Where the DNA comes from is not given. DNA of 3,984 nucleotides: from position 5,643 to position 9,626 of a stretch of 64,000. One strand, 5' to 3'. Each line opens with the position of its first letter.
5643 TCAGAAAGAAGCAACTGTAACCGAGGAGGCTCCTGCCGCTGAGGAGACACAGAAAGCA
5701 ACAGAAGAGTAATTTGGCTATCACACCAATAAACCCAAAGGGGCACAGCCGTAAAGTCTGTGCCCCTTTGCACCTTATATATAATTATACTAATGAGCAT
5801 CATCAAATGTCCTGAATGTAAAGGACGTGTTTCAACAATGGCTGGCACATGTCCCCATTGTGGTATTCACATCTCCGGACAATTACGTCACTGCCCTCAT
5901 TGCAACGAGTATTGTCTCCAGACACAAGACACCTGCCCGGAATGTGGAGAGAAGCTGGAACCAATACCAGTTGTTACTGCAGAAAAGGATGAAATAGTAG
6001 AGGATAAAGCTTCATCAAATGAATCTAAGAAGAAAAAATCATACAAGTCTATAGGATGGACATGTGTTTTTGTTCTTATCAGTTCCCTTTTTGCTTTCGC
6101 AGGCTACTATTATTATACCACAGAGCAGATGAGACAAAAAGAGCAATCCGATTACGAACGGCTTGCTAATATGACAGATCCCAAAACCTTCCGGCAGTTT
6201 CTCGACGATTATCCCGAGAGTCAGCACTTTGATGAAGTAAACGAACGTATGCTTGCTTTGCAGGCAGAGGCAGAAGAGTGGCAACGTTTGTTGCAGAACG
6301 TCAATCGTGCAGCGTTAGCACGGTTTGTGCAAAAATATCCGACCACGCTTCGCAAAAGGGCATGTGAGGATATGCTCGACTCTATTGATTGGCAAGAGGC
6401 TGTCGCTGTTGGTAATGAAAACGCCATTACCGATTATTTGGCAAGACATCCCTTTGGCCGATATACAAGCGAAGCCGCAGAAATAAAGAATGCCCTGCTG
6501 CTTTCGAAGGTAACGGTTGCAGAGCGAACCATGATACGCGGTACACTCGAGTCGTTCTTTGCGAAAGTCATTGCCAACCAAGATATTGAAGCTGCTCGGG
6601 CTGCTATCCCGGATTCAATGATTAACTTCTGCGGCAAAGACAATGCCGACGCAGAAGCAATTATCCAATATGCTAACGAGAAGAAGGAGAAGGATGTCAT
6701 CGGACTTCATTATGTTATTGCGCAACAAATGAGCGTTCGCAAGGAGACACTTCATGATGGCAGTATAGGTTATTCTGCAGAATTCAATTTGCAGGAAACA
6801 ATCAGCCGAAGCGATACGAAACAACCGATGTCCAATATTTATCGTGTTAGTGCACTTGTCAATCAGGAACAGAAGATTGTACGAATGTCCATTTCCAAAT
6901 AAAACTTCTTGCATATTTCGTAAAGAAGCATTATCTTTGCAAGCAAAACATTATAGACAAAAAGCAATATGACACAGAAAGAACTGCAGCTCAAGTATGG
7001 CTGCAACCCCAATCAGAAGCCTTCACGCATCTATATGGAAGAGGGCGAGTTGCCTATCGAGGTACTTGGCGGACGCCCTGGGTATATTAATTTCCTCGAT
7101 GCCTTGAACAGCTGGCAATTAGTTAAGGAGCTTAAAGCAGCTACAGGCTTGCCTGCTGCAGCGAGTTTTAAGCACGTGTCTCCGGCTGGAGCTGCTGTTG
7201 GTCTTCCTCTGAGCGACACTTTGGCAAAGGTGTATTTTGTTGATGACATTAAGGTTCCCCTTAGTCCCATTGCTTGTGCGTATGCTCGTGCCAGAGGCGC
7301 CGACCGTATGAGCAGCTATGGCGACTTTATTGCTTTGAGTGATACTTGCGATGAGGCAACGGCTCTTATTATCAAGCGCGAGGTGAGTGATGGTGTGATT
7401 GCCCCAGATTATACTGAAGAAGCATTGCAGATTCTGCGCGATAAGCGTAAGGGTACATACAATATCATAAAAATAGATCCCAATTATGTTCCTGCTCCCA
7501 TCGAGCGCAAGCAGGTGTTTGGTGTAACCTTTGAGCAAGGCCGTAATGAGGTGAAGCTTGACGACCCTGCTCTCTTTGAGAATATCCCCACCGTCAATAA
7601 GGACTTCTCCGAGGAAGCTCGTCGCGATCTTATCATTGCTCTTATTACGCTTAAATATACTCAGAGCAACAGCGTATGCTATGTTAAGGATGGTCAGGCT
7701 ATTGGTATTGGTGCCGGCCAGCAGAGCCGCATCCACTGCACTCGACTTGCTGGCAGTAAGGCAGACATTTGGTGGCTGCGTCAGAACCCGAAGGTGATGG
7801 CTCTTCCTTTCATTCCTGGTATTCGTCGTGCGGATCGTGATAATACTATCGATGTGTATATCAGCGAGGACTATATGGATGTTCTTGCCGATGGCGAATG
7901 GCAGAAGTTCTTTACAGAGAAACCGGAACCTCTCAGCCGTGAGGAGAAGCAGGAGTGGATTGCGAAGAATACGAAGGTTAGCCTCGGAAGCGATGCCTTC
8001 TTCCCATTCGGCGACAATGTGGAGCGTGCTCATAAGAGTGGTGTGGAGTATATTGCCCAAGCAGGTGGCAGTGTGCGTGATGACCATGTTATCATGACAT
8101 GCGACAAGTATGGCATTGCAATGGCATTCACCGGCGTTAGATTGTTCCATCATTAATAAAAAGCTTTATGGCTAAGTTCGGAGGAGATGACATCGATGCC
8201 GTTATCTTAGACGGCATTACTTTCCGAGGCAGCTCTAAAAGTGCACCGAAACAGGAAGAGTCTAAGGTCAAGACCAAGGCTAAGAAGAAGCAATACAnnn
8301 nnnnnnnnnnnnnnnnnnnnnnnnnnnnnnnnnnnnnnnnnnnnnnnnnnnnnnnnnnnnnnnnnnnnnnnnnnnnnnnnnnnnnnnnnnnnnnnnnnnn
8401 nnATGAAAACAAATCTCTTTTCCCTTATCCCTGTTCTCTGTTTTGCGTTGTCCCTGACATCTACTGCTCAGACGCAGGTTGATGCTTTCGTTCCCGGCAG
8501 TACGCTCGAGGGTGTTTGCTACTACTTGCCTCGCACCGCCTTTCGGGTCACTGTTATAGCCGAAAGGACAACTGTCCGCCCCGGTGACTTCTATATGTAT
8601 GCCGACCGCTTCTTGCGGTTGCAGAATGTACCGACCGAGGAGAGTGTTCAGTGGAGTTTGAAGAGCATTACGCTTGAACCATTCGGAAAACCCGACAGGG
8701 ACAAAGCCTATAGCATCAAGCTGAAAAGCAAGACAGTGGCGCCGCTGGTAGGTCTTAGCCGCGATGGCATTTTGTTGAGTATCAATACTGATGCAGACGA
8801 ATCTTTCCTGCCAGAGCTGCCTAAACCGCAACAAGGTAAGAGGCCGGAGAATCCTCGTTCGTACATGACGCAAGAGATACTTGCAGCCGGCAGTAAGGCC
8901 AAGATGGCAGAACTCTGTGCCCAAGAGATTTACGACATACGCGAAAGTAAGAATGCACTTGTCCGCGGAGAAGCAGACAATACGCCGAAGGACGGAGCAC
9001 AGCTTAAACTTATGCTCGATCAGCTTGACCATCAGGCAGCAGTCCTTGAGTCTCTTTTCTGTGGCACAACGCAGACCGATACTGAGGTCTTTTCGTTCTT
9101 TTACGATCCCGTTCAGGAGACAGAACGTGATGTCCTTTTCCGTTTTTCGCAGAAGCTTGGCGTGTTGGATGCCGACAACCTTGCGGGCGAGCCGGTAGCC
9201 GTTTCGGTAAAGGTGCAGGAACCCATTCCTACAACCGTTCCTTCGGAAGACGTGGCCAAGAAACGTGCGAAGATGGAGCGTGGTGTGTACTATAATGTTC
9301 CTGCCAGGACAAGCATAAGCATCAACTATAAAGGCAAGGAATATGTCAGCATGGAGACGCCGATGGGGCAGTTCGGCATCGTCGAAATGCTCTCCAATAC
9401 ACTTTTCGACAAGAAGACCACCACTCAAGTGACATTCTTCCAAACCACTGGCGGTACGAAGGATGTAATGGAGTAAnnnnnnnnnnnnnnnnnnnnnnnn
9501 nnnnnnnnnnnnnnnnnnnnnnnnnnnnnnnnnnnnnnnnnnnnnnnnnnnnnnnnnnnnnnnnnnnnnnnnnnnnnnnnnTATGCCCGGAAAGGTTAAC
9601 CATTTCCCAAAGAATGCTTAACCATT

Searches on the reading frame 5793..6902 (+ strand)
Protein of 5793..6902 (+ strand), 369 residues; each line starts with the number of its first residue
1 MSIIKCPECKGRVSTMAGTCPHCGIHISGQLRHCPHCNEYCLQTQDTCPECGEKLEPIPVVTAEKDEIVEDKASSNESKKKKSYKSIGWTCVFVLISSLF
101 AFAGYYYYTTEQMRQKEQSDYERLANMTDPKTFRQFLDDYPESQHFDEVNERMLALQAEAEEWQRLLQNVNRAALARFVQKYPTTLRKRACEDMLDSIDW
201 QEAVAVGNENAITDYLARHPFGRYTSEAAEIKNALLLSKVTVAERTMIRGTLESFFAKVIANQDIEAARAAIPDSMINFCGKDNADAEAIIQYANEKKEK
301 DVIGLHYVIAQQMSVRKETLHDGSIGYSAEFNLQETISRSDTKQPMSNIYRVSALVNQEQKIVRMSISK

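Call 82: search_protein_families(library=pfam, proteins=[window:5793-6902:+])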
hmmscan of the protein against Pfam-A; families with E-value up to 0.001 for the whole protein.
window:5793-6902:+ (369 aa): 1 family
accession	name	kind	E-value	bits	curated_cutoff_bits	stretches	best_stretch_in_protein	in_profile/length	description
PF12773.13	DZR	-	0.00021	21.8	27.3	1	6-52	1-45/45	Double zinc ribbon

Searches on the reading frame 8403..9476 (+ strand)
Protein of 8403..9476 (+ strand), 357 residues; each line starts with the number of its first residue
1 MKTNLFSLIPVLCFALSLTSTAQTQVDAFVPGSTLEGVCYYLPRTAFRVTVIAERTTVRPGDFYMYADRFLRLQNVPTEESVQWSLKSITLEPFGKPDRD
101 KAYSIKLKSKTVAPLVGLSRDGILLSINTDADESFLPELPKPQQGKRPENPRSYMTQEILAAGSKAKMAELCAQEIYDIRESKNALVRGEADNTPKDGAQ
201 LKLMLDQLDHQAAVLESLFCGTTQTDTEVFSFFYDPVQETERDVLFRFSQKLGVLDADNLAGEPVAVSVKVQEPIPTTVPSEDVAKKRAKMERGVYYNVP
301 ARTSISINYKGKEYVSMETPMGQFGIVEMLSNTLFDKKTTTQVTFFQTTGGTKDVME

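Call 48: search_protein_families(library=pfam, proteins=[window:8403-9476:+])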
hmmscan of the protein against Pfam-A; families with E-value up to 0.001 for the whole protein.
window:8403-9476:+ (357 aa): 1 family
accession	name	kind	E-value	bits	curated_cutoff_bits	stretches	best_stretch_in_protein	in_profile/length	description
PF16115.10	DUF4831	-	4.9e-118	394.3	27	1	36-351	1-316/318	Domain of unknown function (DUF4831)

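Call 71: find_encoding_contigs(protein=window:8403-9476:+, flank=5500, max_places=10)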
Protein window:8403-9476:+ (357 aa): 6 contigs read that carry it; 2 places shown.
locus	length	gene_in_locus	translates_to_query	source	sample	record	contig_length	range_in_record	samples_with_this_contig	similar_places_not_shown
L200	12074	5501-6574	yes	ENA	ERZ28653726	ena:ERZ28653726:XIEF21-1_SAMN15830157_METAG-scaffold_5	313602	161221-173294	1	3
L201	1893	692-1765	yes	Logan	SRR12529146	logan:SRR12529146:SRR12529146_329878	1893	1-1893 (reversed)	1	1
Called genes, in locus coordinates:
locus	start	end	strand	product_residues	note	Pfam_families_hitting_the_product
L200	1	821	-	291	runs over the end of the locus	PF05552:MS_channel_1st_1 (weak), PF00924:MS_channel_2nd, PF21082:MS_channel_3rd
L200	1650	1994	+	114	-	PF01250:Ribosomal_S6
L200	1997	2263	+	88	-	PF01084:Ribosomal_S18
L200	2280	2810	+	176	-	PF01281:Ribosomal_L9_N, PF03948:Ribosomal_L9_C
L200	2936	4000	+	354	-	-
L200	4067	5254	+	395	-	PF01808:AICARFT_IMPCHas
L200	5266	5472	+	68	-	-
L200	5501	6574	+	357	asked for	PF16115:DUF4831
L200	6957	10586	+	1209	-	-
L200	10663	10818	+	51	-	-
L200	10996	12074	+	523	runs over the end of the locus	PF00772:DnaB, PF13481:AAA_25, PF03796:DnaB_C, PF06745:ATPase (weak)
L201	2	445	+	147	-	?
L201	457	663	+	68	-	-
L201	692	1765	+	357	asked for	PF16115:DUF4831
